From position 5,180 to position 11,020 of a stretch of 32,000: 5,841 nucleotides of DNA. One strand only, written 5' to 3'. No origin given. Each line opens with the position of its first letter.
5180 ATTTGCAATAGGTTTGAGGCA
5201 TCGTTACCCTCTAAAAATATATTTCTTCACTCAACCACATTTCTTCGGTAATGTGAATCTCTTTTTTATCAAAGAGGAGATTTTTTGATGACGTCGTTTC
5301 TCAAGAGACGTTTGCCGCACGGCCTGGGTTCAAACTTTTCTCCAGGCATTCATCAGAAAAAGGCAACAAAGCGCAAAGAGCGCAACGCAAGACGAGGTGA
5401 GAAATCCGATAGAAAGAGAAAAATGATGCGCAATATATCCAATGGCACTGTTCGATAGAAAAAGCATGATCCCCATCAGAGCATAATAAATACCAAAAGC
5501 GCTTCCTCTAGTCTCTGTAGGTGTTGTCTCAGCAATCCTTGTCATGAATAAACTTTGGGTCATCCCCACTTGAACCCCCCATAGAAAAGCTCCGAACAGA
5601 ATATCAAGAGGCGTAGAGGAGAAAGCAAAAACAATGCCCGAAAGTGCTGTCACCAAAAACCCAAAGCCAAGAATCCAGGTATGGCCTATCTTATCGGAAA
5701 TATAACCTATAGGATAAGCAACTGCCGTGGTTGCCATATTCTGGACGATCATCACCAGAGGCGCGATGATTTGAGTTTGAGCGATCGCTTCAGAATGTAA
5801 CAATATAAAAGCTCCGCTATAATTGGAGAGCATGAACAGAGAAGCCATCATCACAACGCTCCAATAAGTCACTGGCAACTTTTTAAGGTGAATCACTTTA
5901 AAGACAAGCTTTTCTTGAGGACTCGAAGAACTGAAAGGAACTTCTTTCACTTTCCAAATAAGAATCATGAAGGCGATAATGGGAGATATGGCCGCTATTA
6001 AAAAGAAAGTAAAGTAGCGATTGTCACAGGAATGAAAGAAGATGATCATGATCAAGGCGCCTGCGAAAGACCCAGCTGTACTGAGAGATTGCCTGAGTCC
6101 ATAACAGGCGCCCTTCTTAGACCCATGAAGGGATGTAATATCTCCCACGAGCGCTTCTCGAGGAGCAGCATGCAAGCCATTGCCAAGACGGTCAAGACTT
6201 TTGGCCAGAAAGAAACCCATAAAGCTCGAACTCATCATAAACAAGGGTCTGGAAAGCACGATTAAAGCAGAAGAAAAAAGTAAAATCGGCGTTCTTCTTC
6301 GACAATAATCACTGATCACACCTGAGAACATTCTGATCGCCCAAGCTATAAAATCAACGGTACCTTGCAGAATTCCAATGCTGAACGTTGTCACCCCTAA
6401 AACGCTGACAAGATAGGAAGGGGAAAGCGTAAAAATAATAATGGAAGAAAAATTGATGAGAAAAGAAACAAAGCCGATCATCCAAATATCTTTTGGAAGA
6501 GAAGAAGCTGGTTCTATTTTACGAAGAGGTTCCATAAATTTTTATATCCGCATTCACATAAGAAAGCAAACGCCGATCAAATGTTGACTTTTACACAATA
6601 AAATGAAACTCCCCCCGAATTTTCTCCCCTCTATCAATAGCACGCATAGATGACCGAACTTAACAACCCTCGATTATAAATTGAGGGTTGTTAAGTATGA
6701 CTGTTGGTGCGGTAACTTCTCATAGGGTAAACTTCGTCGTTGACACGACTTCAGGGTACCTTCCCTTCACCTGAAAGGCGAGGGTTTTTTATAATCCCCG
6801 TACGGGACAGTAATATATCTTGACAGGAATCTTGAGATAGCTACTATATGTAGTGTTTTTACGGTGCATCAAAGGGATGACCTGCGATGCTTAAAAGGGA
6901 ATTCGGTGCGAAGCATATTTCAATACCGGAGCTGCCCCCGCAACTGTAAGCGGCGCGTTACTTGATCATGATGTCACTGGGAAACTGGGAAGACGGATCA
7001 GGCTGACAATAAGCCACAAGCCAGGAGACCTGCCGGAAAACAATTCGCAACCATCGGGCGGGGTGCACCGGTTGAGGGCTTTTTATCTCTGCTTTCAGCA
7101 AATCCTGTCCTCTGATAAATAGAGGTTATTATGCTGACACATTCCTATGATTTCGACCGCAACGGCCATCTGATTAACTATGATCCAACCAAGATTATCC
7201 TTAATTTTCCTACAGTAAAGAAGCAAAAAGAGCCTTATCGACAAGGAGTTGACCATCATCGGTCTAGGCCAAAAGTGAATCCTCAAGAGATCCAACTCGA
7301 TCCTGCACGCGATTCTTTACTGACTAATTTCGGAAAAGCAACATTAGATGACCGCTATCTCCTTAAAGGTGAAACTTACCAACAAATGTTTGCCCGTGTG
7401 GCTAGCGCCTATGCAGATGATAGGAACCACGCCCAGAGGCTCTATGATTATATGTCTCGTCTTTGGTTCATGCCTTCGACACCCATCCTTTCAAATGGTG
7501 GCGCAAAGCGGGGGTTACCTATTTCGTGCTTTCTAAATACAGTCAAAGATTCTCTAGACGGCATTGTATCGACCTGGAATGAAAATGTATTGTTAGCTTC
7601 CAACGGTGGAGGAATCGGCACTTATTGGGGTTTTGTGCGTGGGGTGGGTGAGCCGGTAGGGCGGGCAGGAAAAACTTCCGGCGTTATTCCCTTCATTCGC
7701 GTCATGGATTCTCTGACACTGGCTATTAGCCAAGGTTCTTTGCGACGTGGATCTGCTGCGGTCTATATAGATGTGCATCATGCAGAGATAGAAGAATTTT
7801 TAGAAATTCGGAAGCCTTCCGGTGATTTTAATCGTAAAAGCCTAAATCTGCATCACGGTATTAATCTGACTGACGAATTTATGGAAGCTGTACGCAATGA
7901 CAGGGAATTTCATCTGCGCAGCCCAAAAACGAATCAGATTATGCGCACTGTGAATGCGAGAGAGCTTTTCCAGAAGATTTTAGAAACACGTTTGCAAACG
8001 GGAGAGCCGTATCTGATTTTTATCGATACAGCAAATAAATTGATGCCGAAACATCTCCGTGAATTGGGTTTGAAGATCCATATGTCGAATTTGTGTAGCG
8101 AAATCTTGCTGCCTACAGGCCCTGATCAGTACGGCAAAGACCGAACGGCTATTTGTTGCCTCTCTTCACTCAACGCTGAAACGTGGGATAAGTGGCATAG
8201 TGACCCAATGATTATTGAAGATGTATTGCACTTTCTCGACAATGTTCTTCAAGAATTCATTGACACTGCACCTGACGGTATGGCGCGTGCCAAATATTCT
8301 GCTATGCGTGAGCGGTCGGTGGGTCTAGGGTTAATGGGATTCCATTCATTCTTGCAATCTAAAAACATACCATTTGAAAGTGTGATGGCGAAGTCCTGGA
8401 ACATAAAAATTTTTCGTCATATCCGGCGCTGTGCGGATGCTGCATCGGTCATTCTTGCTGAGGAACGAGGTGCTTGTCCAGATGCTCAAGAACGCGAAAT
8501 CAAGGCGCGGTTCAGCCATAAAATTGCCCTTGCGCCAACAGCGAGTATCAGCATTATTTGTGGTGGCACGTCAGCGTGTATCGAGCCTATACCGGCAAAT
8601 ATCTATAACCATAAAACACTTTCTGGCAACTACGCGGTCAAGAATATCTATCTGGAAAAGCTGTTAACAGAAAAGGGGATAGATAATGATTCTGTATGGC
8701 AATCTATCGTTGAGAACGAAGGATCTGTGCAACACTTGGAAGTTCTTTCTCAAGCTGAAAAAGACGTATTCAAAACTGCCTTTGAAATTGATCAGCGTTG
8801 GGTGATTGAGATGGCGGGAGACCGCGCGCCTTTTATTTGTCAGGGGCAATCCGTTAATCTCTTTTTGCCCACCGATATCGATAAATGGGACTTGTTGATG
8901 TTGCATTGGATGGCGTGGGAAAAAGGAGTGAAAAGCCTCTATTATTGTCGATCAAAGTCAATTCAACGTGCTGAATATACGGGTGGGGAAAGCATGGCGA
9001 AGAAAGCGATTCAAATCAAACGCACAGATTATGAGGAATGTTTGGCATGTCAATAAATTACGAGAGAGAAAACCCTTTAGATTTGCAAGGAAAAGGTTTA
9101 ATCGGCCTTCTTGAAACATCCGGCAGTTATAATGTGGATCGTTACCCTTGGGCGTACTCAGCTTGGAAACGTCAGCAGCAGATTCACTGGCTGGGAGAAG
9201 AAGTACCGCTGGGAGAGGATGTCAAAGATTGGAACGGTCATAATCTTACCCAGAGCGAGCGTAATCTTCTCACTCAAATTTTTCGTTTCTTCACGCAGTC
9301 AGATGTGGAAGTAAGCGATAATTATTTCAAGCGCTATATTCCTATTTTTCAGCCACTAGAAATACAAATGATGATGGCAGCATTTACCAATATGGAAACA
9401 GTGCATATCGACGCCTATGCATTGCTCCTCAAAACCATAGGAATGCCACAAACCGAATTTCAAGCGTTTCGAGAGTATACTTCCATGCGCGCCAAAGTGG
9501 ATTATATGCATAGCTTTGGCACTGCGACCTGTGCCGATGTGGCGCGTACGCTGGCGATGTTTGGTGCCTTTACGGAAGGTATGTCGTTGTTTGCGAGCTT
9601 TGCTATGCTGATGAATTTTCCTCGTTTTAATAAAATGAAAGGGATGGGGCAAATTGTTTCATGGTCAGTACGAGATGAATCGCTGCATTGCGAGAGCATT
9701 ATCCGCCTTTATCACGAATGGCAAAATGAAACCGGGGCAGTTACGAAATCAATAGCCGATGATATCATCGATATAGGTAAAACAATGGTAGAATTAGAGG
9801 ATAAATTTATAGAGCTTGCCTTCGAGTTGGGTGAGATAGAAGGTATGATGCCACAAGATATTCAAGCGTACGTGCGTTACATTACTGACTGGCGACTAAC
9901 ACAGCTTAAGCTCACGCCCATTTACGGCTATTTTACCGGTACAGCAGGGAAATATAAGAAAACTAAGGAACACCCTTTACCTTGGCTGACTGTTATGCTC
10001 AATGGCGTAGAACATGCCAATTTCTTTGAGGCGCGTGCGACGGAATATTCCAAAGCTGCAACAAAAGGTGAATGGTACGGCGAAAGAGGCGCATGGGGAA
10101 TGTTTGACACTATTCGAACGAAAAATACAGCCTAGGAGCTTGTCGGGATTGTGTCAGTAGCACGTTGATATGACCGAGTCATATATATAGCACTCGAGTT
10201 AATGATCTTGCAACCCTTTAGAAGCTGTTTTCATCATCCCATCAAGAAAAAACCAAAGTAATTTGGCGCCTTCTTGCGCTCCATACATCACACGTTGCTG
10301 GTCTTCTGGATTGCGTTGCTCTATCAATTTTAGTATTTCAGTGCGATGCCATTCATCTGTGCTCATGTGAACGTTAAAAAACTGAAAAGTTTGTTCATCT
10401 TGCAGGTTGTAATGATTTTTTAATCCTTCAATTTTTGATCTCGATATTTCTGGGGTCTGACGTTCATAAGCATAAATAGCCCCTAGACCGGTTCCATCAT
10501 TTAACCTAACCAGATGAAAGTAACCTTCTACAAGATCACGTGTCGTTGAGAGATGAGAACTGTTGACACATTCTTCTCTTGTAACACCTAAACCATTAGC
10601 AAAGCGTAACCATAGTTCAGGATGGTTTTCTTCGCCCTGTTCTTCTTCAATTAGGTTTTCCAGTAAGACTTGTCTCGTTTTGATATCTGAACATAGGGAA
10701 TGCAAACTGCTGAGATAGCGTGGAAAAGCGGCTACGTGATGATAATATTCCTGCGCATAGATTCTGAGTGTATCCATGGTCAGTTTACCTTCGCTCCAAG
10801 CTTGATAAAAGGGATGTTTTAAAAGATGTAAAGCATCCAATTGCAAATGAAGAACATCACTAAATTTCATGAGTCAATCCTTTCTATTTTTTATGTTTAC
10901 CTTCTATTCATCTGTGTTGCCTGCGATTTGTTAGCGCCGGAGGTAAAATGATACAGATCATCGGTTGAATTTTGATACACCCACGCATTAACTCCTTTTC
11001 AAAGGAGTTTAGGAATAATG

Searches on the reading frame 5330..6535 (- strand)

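Call 14: search_protein_families(library=pfam, proteins=[window:5330-6535:-], max_evalue=0.00001)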
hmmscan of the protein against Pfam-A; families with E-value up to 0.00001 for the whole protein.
window:5330-6535:- (401 aa): 1 family
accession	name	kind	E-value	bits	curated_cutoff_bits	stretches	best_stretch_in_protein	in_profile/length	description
PF07690.21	MFS_1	-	8.3e-26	91.1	33.4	2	228-394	4-172/347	Major Facilitator Superfamily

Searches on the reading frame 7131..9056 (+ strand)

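Call 14: search_protein_families(library=pfam, proteins=[window:7131-9056:+], max_evalue=0.00001)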
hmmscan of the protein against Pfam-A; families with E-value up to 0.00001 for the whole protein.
window:7131-9056:+ (641 aa): 2 families
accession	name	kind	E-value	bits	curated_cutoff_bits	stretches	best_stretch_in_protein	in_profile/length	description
PF02867.20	Ribonuc_red_lgC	-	1.9e-114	383.6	23.9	2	132-452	2-339/523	Ribonucleotide reductase, barrel domain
PF00317.26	Ribonuc_red_lgN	-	1e-19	70.8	28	1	63-128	2-77/77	Ribonucleotide reductase, all-alpha domain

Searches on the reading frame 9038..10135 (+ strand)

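Call 14: search_protein_families(library=pfam, proteins=[window:9038-10135:+], max_evalue=0.00001)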
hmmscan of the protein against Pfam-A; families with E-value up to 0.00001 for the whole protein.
window:9038-10135:+ (365 aa): 1 family
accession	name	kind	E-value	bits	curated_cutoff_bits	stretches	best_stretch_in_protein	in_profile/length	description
PF00268.27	Ribonuc_red_sm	-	1.1e-66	225.5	33.6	1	35-297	8-275/281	Ribonucleotide reductase, small chain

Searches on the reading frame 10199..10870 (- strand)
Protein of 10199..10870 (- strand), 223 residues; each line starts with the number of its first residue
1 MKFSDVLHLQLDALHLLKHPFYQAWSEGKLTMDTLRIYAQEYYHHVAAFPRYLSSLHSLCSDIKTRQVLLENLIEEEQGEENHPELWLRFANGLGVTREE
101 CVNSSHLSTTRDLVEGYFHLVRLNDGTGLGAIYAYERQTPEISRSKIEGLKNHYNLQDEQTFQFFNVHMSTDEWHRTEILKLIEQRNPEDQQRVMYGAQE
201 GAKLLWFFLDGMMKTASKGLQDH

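Call 14: search_protein_families(library=pfam, proteins=[window:10199-10870:-], max_evalue=0.00001)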
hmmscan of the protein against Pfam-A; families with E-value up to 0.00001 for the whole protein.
window:10199-10870:- (223 aa): 2 families
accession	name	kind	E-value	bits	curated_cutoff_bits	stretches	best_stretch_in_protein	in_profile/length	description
PF14518.11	Haem_oxygenas_2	-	8.9e-30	104.2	28.9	1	36-204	1-175/177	Iron-containing redox enzyme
PF03070.21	TENA_THI-4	-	8.8e-21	75.1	22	1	16-201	11-199/210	TENA/THI-4/PQQC family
